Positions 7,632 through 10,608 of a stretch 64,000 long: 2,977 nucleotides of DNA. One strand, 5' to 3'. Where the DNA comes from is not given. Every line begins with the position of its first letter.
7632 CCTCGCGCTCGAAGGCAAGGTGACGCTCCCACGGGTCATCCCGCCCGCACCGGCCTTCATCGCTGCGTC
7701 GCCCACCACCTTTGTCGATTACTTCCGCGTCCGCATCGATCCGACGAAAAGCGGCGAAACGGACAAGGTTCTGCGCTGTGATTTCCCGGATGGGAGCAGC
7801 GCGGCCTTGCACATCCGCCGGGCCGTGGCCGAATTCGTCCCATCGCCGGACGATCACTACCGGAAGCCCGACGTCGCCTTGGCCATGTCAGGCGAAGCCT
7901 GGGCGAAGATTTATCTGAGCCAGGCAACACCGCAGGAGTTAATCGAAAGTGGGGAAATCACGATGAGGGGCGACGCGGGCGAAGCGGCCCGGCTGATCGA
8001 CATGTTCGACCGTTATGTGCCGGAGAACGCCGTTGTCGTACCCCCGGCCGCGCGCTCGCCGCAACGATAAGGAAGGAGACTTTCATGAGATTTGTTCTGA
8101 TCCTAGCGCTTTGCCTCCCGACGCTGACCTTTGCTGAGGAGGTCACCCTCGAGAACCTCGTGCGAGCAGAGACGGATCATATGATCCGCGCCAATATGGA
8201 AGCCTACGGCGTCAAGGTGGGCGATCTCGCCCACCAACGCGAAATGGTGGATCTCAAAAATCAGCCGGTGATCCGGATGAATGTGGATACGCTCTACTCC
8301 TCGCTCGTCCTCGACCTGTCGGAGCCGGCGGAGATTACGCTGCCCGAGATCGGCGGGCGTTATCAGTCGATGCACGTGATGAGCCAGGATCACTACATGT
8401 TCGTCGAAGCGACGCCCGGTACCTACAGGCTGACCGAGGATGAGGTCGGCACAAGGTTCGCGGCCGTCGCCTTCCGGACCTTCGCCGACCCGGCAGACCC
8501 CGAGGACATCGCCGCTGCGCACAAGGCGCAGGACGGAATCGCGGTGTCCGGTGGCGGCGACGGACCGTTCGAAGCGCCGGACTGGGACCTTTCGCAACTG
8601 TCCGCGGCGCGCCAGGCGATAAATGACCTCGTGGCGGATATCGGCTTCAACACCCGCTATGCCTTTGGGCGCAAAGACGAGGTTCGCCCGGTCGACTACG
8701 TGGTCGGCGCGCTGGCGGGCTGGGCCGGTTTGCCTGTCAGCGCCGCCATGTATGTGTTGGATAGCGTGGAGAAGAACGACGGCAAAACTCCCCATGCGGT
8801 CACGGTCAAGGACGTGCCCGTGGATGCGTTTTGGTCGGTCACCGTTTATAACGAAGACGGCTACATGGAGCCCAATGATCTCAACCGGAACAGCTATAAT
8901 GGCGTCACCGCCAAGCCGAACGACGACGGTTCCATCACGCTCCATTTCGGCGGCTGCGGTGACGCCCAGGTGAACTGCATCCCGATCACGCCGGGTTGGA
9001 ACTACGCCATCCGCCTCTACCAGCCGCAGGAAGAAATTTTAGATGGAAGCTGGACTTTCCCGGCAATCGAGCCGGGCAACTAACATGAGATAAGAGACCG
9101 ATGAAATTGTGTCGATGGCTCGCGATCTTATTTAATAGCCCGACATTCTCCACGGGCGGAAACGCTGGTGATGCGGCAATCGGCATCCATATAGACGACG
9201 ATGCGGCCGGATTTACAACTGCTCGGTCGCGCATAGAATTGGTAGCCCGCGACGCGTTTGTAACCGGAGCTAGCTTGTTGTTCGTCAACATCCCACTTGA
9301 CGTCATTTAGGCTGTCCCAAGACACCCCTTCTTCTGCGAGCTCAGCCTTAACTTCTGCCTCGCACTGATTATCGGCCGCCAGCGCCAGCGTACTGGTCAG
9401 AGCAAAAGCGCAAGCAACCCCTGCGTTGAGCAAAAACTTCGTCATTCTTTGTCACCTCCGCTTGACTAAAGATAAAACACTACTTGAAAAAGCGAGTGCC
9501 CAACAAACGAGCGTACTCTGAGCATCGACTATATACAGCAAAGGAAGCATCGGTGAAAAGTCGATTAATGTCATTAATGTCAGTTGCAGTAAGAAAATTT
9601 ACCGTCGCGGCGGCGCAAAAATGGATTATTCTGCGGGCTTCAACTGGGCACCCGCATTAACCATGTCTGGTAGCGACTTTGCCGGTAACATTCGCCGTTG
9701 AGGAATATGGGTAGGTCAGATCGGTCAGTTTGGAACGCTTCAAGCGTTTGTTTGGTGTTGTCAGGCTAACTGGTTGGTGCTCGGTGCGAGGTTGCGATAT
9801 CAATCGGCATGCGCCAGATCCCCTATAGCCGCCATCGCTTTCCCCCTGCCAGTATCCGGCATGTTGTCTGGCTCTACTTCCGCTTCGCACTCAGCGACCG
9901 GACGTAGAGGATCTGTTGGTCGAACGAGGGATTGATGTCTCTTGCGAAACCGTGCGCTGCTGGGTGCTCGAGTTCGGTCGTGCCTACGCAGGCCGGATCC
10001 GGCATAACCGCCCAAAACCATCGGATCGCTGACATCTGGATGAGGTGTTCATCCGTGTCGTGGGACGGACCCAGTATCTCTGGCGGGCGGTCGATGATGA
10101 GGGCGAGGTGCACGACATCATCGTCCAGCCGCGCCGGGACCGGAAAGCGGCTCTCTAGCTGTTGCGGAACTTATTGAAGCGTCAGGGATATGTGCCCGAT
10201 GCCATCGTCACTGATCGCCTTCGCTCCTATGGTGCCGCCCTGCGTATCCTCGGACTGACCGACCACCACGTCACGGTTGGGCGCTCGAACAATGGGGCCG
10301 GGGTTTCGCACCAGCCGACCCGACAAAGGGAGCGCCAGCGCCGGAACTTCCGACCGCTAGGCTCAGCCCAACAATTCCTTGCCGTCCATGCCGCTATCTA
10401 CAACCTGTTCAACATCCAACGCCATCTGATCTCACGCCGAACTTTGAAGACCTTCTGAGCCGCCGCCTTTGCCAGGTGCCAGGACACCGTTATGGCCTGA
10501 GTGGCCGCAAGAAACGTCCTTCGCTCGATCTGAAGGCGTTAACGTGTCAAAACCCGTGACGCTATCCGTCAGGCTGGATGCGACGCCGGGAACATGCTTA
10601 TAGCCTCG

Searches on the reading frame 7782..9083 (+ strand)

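Call 36: search_protein_families(library=pfam, proteins=[window:7782-9083:+], max_evalue=0.001)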
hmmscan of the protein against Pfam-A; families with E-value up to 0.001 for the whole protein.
window:7782-9083:+ (433 aa): 2 families
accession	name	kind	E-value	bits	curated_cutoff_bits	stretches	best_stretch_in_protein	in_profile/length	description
PF06742.16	DUF1214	-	2.7e-15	57.3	25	1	331-417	15-112/112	Protein of unknown function (DUF1214)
PF06863.17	DUF1254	-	3.5e-12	47.1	22.2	1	147-255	2-131/133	Protein of unknown function (DUF1254)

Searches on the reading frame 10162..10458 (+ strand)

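Call 78: search_protein_families(library=pfam, proteins=[window:10162-10458:+], max_evalue=0.01)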
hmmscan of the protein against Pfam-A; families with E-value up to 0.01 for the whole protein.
window:10162-10458:+ (98 aa): 1 family
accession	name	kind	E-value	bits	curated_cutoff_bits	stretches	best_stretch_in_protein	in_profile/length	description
PF13610.12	DDE_Tnp_IS240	-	1e-09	39.1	27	1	2-83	49-136/139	DDE domain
